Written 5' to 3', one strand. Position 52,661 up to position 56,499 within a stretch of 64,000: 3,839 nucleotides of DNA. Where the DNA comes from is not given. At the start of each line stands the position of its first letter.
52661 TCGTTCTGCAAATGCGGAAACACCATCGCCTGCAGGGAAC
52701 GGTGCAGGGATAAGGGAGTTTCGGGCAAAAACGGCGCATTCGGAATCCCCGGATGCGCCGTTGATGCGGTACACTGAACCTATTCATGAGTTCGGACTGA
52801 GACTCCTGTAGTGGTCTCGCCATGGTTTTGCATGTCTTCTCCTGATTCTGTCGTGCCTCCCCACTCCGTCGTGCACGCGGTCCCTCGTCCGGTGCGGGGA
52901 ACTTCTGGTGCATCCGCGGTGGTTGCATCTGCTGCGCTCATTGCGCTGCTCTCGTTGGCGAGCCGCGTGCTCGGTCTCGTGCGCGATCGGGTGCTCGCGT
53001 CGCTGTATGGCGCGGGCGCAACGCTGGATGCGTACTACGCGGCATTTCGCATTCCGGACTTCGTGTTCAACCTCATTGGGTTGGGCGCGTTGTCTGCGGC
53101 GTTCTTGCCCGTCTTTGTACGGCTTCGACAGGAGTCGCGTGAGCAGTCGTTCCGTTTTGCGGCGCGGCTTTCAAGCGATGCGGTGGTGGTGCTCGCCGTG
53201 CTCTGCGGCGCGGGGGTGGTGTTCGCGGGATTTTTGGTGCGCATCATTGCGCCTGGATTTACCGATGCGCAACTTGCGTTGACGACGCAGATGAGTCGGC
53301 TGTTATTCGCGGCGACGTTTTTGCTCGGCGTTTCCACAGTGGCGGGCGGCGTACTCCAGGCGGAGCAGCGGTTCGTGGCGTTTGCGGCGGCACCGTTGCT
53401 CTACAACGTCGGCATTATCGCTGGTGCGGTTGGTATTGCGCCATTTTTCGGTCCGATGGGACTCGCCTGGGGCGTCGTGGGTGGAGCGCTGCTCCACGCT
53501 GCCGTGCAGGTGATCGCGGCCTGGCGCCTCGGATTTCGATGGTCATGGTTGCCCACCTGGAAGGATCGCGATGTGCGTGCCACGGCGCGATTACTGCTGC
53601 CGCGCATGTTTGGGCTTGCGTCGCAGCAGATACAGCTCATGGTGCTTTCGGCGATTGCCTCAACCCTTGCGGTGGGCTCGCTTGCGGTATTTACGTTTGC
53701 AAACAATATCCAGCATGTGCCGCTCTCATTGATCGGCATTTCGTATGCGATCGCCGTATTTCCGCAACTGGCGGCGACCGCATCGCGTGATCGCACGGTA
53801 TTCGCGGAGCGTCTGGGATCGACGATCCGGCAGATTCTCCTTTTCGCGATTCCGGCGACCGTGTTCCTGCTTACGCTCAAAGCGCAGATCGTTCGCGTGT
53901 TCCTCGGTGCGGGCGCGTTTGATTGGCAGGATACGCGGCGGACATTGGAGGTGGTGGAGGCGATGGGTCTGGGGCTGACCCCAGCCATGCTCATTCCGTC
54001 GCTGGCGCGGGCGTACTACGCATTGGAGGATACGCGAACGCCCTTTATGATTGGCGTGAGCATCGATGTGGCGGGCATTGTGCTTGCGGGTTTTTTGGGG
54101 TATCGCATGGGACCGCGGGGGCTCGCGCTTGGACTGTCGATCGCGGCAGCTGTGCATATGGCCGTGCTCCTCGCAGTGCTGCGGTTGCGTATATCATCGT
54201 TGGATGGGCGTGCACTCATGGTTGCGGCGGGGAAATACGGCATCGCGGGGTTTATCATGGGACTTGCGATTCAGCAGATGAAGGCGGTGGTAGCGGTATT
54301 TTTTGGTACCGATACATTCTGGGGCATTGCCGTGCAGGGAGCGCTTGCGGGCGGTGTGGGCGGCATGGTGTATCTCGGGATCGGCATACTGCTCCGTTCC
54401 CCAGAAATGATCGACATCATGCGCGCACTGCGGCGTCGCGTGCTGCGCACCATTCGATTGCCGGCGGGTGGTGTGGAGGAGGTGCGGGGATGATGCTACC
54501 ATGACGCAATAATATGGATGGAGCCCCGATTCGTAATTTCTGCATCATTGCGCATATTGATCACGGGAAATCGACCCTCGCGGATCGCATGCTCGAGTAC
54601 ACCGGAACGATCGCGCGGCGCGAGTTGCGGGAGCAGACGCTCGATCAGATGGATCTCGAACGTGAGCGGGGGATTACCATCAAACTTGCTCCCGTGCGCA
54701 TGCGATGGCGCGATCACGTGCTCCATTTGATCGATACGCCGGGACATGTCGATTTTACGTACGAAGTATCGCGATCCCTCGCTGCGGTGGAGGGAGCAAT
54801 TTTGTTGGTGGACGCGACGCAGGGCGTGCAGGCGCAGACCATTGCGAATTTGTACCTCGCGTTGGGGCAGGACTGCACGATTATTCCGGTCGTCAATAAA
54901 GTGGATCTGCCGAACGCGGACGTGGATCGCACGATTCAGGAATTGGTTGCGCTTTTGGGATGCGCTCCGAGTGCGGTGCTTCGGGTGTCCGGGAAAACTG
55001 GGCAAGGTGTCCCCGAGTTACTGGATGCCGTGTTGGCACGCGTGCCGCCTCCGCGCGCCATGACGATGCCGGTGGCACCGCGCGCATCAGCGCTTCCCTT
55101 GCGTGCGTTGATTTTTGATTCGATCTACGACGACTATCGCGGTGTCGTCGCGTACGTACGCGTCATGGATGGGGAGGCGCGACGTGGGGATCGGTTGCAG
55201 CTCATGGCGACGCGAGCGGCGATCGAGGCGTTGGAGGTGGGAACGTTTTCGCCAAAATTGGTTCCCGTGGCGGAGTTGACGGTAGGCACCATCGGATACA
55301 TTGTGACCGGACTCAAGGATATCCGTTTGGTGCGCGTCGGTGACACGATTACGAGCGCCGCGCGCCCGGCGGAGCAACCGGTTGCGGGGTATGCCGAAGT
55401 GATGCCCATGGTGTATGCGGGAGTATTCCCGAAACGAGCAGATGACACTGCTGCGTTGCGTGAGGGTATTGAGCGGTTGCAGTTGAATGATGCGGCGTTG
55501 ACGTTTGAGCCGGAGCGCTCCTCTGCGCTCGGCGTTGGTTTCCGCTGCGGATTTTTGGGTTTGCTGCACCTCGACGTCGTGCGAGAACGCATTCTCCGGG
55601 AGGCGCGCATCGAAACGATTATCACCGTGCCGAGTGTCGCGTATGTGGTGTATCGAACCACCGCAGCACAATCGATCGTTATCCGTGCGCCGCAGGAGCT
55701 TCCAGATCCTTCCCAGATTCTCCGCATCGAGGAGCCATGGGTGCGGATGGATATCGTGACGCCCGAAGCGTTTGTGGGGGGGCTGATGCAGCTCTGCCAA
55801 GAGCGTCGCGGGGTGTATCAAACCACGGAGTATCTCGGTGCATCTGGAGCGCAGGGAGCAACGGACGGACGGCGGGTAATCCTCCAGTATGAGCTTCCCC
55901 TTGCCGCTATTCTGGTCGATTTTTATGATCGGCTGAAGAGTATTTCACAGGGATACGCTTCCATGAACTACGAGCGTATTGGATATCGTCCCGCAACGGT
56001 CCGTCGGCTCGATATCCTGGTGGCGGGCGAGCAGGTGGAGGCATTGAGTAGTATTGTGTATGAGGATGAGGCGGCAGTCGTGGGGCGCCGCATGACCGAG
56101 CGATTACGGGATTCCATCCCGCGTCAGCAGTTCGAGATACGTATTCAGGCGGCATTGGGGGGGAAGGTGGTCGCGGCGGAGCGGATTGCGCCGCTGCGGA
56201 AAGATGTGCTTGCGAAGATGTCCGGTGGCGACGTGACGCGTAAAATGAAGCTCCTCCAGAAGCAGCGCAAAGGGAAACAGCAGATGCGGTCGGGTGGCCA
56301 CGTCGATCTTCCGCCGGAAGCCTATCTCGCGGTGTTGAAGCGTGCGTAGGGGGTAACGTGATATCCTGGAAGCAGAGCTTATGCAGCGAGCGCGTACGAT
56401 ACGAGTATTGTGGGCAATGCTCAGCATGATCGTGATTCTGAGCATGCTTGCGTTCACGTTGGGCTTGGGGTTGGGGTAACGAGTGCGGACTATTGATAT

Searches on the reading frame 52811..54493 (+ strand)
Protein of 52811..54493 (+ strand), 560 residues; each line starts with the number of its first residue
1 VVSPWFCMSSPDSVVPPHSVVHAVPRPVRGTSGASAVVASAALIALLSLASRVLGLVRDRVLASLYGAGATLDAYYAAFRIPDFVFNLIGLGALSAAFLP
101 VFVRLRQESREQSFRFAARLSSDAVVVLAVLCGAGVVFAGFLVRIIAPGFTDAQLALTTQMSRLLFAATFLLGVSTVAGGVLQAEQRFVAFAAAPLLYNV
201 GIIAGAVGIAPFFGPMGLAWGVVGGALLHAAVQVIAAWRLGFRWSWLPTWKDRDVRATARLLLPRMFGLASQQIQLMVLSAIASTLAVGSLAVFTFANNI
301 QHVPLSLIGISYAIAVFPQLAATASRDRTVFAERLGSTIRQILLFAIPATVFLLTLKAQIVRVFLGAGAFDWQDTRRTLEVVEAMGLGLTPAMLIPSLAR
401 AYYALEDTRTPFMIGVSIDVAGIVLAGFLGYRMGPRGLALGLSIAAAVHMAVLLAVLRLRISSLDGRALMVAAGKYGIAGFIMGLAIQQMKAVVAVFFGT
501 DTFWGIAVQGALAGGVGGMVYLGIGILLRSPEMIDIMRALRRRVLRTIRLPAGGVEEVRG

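Call 60: search_protein_families(library=pfam, proteins=[window:52811-54493:+], max_evalue=0.00001)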
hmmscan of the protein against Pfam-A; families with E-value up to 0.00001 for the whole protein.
window:52811-54493:+ (560 aa): 1 family
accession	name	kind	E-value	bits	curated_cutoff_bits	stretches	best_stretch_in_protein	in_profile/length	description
PF03023.19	MurJ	-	1.5e-85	287.9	27.4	1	62-497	1-439/451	Lipid II flippase MurJ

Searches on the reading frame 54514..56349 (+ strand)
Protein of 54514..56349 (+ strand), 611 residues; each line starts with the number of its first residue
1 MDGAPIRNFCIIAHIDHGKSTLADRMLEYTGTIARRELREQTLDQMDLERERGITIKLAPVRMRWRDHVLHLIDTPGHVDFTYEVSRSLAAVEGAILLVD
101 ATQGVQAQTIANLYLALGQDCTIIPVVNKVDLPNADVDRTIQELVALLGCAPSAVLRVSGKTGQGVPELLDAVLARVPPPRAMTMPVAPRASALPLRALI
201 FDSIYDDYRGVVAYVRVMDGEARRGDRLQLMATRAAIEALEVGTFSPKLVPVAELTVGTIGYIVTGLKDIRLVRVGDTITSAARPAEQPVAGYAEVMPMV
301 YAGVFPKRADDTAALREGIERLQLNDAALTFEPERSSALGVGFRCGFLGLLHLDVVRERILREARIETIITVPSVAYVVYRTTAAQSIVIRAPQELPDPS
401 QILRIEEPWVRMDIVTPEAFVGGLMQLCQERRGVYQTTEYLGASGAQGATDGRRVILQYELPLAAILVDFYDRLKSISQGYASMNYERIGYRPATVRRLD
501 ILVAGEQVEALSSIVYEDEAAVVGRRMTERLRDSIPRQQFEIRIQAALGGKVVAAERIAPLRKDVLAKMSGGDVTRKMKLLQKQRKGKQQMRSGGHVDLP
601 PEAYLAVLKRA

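Call 60: search_protein_families(library=pfam, proteins=[window:54514-56349:+], max_evalue=0.00001)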
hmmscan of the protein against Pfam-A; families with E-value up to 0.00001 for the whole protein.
window:54514-56349:+ (611 aa): 5 families
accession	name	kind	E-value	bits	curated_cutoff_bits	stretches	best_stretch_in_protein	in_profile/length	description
PF00009.33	GTP_EFTU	-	2.9e-57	193.7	26.5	1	5-178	2-187/188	Elongation factor Tu GTP binding domain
PF06421.17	LepA_C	-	8.9e-39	132.4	29.7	1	503-609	1-107/107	GTP-binding protein LepA C-terminus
PF00679.30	EFG_C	-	8.3e-18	64.7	27.9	1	405-497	2-84/89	Elongation factor G C-terminus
PF03144.31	GTP_EFTU_D2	-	2.4e-07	31.5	30.3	1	210-280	1-73/73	Elongation factor Tu domain 2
PF22042.2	EF-G_D2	-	2.4e-06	28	27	1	195-280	1-82/84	Elongation factor G domain 2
